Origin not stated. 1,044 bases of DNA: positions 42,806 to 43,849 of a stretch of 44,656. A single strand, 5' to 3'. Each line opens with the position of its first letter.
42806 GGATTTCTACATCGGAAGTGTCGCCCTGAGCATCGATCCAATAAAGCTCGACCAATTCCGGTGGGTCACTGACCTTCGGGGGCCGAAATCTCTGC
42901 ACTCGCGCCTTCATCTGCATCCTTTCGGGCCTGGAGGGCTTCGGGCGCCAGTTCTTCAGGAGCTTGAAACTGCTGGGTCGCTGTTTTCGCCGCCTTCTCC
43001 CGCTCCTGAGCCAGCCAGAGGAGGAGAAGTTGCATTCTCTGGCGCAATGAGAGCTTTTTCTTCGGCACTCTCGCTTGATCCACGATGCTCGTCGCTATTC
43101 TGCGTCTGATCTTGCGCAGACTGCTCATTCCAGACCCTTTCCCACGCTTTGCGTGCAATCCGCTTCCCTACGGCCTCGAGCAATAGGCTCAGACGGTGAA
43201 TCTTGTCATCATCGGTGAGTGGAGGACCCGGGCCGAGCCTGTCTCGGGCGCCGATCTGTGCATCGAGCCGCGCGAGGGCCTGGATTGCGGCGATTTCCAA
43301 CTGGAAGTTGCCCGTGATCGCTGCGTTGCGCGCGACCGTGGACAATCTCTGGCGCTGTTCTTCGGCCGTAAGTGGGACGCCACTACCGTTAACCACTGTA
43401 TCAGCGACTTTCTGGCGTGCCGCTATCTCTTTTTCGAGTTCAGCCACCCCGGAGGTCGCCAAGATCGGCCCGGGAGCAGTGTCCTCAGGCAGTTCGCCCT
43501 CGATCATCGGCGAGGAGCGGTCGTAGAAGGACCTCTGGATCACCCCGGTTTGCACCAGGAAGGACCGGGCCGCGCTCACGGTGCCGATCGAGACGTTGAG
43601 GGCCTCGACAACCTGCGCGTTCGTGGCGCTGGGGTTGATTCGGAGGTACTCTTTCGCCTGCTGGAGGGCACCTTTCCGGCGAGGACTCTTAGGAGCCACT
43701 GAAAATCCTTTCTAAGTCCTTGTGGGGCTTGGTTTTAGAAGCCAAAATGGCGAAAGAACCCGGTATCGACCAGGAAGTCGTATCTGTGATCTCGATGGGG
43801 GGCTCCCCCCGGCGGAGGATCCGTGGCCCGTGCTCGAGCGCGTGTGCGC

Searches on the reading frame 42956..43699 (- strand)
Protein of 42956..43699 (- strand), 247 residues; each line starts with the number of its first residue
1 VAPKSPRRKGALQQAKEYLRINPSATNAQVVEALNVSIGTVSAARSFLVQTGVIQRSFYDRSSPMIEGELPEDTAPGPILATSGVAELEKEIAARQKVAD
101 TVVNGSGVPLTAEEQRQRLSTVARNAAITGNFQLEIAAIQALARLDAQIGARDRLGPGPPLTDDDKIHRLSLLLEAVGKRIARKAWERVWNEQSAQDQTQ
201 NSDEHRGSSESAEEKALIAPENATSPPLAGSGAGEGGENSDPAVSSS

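Call 93: search_protein_families(library=pfam, proteins=[window:42956-43699:-], max_evalue=0.01)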
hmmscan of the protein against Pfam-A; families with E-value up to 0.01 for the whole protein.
window:42956-43699:- (247 aa): 1 family
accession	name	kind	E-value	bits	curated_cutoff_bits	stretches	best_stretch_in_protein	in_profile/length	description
PF13412.12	HTH_24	-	0.00031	20.7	21.9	1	22-55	15-48/48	Winged helix-turn-helix DNA-binding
